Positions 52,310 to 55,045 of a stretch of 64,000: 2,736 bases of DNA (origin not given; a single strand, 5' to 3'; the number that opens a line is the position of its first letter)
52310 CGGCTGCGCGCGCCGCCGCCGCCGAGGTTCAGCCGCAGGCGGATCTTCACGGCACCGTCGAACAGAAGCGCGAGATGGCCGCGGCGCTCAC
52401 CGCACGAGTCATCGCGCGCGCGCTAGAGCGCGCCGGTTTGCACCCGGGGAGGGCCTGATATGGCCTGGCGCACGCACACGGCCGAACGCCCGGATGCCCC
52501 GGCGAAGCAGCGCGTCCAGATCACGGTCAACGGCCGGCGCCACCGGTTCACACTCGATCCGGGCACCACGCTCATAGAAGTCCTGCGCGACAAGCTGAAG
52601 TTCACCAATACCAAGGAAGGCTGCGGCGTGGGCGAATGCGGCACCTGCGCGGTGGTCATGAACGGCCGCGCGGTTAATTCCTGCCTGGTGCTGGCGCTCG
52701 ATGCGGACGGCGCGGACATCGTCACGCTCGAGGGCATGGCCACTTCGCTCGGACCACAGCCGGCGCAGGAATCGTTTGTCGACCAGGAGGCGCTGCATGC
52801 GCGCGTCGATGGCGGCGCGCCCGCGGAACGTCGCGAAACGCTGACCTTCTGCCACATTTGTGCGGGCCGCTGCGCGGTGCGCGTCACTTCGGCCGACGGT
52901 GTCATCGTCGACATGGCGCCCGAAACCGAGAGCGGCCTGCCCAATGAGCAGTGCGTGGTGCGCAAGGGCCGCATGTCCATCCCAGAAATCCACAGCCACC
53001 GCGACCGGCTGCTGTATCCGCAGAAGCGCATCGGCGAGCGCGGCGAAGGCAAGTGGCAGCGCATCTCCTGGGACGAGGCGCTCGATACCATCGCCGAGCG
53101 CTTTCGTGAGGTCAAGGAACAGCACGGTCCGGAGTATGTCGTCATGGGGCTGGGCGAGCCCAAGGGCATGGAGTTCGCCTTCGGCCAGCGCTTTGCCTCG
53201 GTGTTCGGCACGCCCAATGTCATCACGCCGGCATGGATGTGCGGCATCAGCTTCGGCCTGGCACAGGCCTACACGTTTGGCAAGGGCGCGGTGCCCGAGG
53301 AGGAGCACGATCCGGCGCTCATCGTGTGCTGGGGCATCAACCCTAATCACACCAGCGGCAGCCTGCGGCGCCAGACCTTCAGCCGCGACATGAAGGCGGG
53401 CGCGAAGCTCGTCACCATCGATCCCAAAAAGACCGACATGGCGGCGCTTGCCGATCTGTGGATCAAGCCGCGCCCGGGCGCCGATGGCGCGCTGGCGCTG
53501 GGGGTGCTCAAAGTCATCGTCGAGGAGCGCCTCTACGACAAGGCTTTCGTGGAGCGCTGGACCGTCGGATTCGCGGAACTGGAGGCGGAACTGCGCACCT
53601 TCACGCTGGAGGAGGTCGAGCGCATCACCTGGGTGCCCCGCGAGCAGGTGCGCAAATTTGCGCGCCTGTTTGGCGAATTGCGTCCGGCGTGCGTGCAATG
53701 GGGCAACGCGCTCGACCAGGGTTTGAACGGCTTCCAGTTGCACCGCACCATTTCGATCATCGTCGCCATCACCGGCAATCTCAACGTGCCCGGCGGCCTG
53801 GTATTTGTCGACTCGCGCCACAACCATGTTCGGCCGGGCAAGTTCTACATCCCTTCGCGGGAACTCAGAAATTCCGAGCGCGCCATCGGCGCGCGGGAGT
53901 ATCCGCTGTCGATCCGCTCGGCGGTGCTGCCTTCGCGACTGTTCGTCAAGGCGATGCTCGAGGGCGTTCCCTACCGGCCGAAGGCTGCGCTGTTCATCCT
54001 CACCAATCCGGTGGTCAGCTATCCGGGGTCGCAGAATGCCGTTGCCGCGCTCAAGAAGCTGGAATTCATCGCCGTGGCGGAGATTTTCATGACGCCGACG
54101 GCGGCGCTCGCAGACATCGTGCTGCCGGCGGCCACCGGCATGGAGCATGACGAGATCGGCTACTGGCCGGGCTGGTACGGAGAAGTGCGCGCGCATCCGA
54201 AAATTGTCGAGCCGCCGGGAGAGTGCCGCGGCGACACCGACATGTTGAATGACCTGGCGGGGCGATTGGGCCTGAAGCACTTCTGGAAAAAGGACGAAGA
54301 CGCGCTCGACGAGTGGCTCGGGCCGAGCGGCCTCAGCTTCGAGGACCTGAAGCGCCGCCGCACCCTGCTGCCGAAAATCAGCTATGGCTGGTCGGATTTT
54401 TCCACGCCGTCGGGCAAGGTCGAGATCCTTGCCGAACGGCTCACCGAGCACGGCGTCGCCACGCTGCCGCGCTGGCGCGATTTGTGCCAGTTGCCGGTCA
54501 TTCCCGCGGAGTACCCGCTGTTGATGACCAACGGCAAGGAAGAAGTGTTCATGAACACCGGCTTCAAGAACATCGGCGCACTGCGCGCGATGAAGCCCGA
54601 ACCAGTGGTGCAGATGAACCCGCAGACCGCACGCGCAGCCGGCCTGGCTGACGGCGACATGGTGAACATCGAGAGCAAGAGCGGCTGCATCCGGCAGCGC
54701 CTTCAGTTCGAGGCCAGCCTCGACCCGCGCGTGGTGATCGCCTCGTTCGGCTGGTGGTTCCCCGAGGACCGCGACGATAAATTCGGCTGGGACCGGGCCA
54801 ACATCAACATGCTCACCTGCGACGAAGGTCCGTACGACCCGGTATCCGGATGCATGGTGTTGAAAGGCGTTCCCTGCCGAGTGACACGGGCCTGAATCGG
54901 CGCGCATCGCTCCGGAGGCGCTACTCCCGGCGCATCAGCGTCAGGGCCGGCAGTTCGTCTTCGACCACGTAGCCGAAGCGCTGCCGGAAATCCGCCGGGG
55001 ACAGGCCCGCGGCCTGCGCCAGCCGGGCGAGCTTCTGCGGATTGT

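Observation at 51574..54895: Chimeric redox enzyme: xanthine-oxidase-family FAD and [2Fe-2S] modules wired to a DMSO-reductase-family (bis-MGD) catalytic subunit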

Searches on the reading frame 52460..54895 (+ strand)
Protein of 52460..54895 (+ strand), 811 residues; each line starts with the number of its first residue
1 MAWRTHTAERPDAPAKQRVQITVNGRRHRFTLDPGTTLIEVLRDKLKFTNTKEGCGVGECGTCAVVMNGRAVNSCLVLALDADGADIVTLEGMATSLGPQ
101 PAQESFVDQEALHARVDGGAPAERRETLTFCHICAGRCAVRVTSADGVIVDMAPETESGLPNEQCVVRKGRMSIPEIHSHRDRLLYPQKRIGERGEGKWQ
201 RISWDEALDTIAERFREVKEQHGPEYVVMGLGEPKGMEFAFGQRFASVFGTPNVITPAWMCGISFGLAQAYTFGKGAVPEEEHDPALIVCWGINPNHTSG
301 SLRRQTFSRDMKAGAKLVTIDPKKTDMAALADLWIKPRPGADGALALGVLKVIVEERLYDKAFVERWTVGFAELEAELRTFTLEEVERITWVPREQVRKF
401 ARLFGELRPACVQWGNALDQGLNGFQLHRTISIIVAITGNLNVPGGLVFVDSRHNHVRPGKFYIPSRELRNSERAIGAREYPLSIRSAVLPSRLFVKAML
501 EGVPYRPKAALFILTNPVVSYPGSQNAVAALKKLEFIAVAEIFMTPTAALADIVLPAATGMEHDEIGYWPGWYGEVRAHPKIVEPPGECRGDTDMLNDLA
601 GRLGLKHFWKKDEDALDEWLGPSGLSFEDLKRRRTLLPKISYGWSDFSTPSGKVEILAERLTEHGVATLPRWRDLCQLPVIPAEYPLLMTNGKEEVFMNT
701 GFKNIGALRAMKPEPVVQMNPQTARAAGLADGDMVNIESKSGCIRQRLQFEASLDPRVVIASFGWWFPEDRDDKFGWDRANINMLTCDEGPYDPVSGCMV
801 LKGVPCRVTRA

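Call 3: search_protein_families(library=pfam, proteins=[window:52460-54895:+], max_evalue=0.01)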
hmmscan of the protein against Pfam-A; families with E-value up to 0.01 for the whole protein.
window:52460-54895:+ (811 aa): 5 families
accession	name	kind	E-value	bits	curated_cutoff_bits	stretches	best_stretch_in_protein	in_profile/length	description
PF00384.28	Molybdopterin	-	3e-45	155.2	24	1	183-601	1-352/353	Molybdopterin oxidoreductase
PF01568.27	Molydop_binding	-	8.7e-20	71.3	26.8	1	687-804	1-109/110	Molydopterin dinucleotide binding domain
PF00111.32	Fer2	-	1.7e-07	31.5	21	1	21-75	1-55/77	2Fe-2S iron-sulfur cluster binding domain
PF13085.11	Fer2_3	-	6.2e-05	23.4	27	1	36-93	36-89/107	2Fe-2S iron-sulfur cluster binding domain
PF04879.21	Molybdop_Fe4S4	-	0.0044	17.4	22.7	0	127-157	4-34/55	Molybdopterin oxidoreductase Fe4S4 domain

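Call 4: search_protein_families(library=ncbifam, proteins=[window:52460-54895:+], max_evalue=0.001)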
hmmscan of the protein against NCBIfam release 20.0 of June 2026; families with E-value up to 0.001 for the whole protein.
window:52460-54895:+ (811 aa): 37 families (the best 25 are shown)
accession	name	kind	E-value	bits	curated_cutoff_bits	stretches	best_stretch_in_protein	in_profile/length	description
TIGR01591.1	Fdh-alpha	equivalog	2.2e-87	293.7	666.25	1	129-767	1-645/672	formate dehydrogenase subunit alpha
NF012032.0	PRK15488.1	equivalog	5.3e-81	272.7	694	2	112-610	29-534/759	thiosulfate reductase PhsA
TIGR02166.1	dmsA_ynfE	subfamily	2.2e-66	224.4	777.7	3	121-446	37-396/794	DMSO/selenate family reductase complex A subunit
TIGR03479.1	DMSO_red_II_alp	subfamily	3.3e-62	210.8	984.75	4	128-365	60-304/913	molybdopterin-dependent oxidoreductase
NF047855.1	AssmNtatRedNasC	equivalog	5.8e-58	196.7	1100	2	127-441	21-336/708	assimilatory nitrate reductase catalytic subunit NasC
TIGR00509.1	bisC_fam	subfamily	1.5e-47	162.3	1017.55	3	304-621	194-527/772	molybdopterin guanine dinucleotide-containing S/N-oxide reductase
NF041885.1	selenate_YnfE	exception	5.7e-43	146.8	1675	1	131-446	53-403/805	selenate/tellurate reductase subunit YnfE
NF041884.1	selenate_YnfF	exception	2.3e-41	141.6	1650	1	122-373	41-304/798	selenate/tellurate reductase subunit YnfF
NF011566.1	PRK14990.1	exception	3.4e-41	141.1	1600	1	122-446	52-416/814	dimethylsulfoxide reductase subunit A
NF041323.1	Nitr_red_NasA_Halo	equivalog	8.1e-38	130.4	1000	1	194-611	58-478/673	assimilatory nitrate reductase NasA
NF041783.2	mnquin_red_QrcB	equivalog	8.5e-33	113.4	440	2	124-456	50-374/695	menaquinone reductase molybdopterin-binding-like subunit QrcB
NF041020.1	glyceraldDH_gamma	equivalog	8.4e-28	97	290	1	16-113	10-107/164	glyceraldehyde dehydrogenase subunit gamma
NF011682.0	PRK15102.1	equivalog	1.3e-26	92.9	909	1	312-620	255-584/829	trimethylamine-N-oxide reductase TorA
NF043084.2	XdhC_XDHase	equivalog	1.5e-25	89.4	217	1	18-112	2-97/151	xanthine dehydrogenase subunit XdhC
TIGR02164.1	torA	equivalog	1.8e-25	89.3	1465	1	296-619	235-579/824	trimethylamine-N-oxide reductase TorA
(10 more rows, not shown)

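Call 5: find_homologous_proteins(query=window:52460-54895:+, max_evalue=1e-10)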
Query window:52460-54895:+ (811 aa): 1441 proteins with E <= 1e-10 among 8000 candidates; the best 120 are listed.
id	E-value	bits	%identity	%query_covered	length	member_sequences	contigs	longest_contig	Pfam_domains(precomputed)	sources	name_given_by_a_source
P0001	0.0e+0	1769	91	100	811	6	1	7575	PF00384.28,PF00111.33,PF01568.28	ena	-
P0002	0.0e+0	1511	78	100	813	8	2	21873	PF00384.28,PF00111.33,PF01568.28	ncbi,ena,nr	ncbi:MAG: hypothetical protein A3G27_09795 [Betaproteobacteria bacterium RIFCSPLOWO2_12_FULL_66_14]|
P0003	0.0e+0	1445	74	100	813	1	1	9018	PF00384.28,PF00111.33,PF01568.28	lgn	-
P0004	0.0e+0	1425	73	98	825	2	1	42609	PF00384.28,PF00111.33,PF01568.28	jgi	jgi:anaerobic selenocysteine-containing dehydrogenase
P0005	0.0e+0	1406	73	98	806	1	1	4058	PF00384.28,PF00111.33,PF01568.28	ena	-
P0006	0.0e+0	1384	72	98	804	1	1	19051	PF00384.28,PF00111.33,PF01568.28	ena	-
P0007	0.0e+0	1363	70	98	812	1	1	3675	PF00384.28,PF00111.33,PF01568.28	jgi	jgi:anaerobic selenocysteine-containing dehydrogenase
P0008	0.0e+0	1342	68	98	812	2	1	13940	PF00384.28,PF00111.33,PF01568.28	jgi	-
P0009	0.0e+0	1338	69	99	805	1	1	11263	PF00384.28,PF00111.33,PF01568.28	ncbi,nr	ncbi:MAG: molybdopterin-dependent oxidoreductase [Burkholderiales bacterium]|nr:molybdopterin-depend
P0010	0.0e+0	1230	63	98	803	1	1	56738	PF00384.28,PF00111.33,PF01568.28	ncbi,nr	ncbi:MAG: molybdopterin-dependent oxidoreductase [Chloroflexi bacterium]|nr:molybdopterin-dependent 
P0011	0.0e+0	1227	63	98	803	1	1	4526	PF00384.28,PF00111.33,PF01568.28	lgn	-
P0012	0.0e+0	1207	61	99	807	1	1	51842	PF00384.28,PF00111.33,PF01568.28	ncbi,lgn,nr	ncbi:MAG: molybdopterin-dependent oxidoreductase [Chloroflexi bacterium]|nr:molybdopterin-dependent 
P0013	0.0e+0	1194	62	98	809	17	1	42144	PF00384.28,PF00111.33,PF01568.28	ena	-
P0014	0.0e+0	1182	62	98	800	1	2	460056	PF00384.28,PF00111.33,PF01568.28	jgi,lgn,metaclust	metaclust:\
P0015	0.0e+0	1178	61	98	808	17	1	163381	PF00384.28,PF00111.33,PF01568.28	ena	-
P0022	0.0e+0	1156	60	98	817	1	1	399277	PF00384.28,PF00111.33,PF01568.28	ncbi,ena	-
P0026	0.0e+0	1146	60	98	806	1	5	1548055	PF00384.28,PF00111.33,PF01568.28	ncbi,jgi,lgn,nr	ncbi:MAG: molybdopterin-dependent oxidoreductase [Thermincola sp.]|jgi:anaerobic selenocysteine-cont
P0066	0.0e+0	1033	55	98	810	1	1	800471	PF00384.28,PF00111.33,PF01568.28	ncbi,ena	-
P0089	0.0e+0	1014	60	86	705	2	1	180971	PF00384.28,PF01568.28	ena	-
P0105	1.4e-291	987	53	98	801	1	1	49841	PF00384.28,PF00111.33,PF01568.28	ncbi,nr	ncbi:MAG: molybdopterin-dependent oxidoreductase [Desulfobacterales bacterium]|nr:molybdopterin-depe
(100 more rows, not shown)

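Call 7: search_solved_structures(query=window:52460-54895:+, max_evalue=0.00001, show_alignments=1)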
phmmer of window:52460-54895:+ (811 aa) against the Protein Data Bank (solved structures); distinct sequences matched with E-value up to 0.00001: 95 (the best 60 are shown).
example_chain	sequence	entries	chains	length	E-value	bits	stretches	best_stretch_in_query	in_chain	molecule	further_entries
2e7z_A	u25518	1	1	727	6.5e-88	298.8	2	130-459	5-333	Acetylene hydratase Ahy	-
1aa6_A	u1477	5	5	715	3.7e-54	187.1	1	126-767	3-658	FORMATE DEHYDROGENASE H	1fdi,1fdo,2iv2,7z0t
2vpw_A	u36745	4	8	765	9.4e-51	175.8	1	126-744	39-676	THIOSULFATE REDUCTASE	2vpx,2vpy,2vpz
7qv7_S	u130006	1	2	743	2.2e-48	168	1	124-766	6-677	Hydrogen dependent carbon dioxide reductase subunit FdhF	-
7bkb_D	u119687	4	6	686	9.6e-45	156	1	127-751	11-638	Formate dehydrogenase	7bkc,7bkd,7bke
7vw6_A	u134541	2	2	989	4.6e-43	150.4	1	125-751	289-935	Formate dehydrogenase | Tungsten-containing formate dehydrogenase alpha subunit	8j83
7e5z_A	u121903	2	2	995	4.7e-43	150.4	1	125-751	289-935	Formate dehydrogenase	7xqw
7l5i_A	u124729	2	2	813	4.4e-41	143.9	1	120-648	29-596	Trimethylamine-N-oxide reductase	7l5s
8rqz_C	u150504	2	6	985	1.3e-40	142.3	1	125-746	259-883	Probable oxidoreductase YjgC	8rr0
9gzq_A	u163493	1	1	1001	1.4e-40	142.2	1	125-746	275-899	Probable oxidoreductase YjgC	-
9t1s_L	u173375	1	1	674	1.9e-38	135.1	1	129-759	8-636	formate dehydrogenase (coenzyme F420)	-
9vap_A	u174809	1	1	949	4.2e-38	134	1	117-459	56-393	Formate dehydrogenase molybdopterin-binding subunit FdhA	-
9wxb_B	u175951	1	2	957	1.6e-37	132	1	121-763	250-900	Formate dehydrogenase alpha subunit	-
1dmr_A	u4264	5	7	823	3e-36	127.9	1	313-614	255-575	DMSO REDUCTASE | Dimethyl sulfoxide/trimethylamine N-oxide reductase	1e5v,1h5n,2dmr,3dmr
1e60_A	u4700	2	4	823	3.1e-36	127.8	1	313-614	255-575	Dimethyl sulfoxide/trimethylamine N-oxide reductase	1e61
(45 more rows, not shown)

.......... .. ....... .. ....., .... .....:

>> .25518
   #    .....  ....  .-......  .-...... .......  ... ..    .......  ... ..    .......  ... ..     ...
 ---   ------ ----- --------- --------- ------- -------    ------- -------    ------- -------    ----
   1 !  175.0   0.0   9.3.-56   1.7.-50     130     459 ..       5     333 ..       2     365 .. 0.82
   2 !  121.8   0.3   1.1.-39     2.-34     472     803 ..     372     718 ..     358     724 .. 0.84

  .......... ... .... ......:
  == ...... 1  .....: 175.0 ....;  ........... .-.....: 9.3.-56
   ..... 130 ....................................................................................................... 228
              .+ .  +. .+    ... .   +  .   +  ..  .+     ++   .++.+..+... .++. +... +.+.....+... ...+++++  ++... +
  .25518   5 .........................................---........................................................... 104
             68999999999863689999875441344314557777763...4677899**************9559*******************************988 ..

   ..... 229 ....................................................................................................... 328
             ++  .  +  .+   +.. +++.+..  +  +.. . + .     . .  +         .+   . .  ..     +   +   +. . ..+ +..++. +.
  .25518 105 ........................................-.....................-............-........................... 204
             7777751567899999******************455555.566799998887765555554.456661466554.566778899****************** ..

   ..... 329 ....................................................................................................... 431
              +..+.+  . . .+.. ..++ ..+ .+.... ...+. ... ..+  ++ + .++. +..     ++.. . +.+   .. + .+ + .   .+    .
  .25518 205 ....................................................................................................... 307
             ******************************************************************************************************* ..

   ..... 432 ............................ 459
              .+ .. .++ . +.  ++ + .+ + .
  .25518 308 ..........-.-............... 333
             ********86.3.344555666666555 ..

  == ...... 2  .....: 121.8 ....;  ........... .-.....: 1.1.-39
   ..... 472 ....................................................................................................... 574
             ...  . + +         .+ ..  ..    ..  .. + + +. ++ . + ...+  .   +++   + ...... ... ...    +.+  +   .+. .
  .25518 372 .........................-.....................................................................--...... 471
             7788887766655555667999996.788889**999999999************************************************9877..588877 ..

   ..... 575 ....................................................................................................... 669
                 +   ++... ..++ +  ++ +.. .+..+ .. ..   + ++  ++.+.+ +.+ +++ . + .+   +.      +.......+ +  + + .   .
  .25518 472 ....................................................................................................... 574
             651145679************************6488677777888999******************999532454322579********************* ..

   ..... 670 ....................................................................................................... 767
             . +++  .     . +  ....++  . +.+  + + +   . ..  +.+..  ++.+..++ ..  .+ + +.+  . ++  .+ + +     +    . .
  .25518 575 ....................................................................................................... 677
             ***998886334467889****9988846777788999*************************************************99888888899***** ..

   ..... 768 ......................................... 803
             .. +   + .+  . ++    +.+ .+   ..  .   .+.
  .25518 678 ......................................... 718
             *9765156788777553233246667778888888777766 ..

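Call 10: find_encoding_contigs(protein=P0026, flank=8000, max_places=2)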
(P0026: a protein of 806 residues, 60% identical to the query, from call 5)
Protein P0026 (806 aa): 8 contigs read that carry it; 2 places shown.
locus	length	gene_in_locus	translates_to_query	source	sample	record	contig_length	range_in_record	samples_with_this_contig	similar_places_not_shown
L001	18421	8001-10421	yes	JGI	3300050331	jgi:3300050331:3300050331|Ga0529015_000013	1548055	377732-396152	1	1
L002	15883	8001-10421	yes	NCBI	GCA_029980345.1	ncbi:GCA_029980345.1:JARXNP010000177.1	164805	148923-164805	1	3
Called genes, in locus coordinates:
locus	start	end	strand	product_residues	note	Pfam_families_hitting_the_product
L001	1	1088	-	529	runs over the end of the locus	PF01609:DDE_Tnp_1 (weak)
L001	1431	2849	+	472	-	PF20695:UbiD_N, PF01977:UbiD, PF20696:UbiD_C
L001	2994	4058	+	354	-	PF04069:OpuAC (weak), PF13379:NMT1_2, PF09084:NMT1, PF12974:Phosphonate-bd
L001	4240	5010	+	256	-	PF00528:BPD_transp_1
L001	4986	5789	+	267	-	PF00005:ABC_tran, PF13304:AAA_21 (faint)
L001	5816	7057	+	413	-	PF05977:MFS_3, PF07690:MFS_1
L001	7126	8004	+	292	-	PF00941:FAD_binding_5, PF03450:CO_deh_flav_C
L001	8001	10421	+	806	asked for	PF00111:Fer2 (weak), PF00384:Molybdopterin, PF01568:Molydop_binding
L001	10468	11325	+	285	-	PF02737:3HCDH_N, PF00725:3HCDH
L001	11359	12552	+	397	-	PF00108:Thiolase_N, PF02803:Thiolase_C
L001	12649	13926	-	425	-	PF17853:GGDEF_2, PF13556:HTH_30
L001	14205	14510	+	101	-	PF11823:Se_S_carrier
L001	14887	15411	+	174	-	-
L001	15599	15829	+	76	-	-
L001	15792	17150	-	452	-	PF13546:DDE_5, PF01609:DDE_Tnp_1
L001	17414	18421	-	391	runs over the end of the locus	PF07969:Amidohydro_3 (faint), PF01979:Amidohydro_1 (weak)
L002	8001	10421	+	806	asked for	PF00111:Fer2 (weak), PF00384:Molybdopterin, PF01568:Molydop_binding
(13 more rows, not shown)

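Call 11: find_encoding_contigs(protein=P0010, flank=8000, max_places=2)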
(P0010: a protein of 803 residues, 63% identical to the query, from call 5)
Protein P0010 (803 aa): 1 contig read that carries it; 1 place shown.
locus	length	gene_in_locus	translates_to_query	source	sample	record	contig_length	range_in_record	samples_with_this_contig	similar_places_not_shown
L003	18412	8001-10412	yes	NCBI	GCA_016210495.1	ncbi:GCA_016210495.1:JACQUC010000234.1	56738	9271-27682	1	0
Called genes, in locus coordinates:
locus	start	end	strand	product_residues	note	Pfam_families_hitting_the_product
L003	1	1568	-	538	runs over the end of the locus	PF06277:EutA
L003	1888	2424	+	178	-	PF02776:TPP_enzyme_N (weak)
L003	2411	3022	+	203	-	PF02775:TPP_enzyme_C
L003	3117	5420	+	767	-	PF01315:Ald_Xan_dh_C, PF02738:MoCoBD_1, PF20256:MoCoBD_2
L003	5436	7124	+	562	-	PF00501:AMP-binding, PF13193:AMP-binding_C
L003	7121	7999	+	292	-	PF00941:FAD_binding_5, PF03450:CO_deh_flav_C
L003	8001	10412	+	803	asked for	PF00111:Fer2 (weak), PF00384:Molybdopterin, PF01568:Molydop_binding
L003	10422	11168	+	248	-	PF00596:Aldolase_II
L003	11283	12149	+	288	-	PF05853:BKACE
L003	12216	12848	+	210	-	PF00857:Isochorismatase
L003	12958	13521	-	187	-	PF00227:Proteasome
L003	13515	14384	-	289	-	PF08501:Shikimate_dh_N, PF01488:Shikimate_DH, PF03435:Sacchrp_dh_NADP (faint), PF18317:SDH_C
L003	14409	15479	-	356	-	PF02618:YceG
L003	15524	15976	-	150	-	PF03652:RuvX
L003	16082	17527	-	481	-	PF04865:Baseplate_J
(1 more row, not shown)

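Call 13: find_encoding_contigs(protein=P0002, flank=8000, max_places=2)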
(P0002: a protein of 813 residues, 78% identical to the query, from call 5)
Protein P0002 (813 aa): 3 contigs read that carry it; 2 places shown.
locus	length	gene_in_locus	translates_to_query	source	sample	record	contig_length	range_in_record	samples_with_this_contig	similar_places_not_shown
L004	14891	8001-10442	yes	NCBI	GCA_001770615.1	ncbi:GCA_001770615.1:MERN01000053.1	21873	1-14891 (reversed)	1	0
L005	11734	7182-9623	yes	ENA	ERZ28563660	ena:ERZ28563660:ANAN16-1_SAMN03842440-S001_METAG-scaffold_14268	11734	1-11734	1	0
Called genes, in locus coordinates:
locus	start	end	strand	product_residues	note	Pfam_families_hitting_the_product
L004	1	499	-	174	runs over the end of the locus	PF00694:Aconitase_C (weak)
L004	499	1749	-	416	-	PF00330:Aconitase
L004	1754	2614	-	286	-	PF05853:BKACE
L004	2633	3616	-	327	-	PF03401:TctC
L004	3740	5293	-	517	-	PF00501:AMP-binding, PF13193:AMP-binding_C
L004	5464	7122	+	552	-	PF00501:AMP-binding, PF13193:AMP-binding_C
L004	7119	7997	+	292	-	PF00941:FAD_binding_5, PF03450:CO_deh_flav_C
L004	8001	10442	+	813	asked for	PF00111:Fer2, PF00384:Molybdopterin, PF01568:Molydop_binding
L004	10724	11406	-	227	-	PF03401:TctC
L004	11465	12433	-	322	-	PF03401:TctC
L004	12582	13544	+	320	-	PF03401:TctC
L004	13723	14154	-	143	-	PF01934:HepT-like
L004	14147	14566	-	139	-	PF01909:NTP_transf_2, PF18765:Polbeta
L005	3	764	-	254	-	?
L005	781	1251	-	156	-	PF05853:BKACE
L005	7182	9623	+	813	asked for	PF00111:Fer2, PF00384:Molybdopterin, PF01568:Molydop_binding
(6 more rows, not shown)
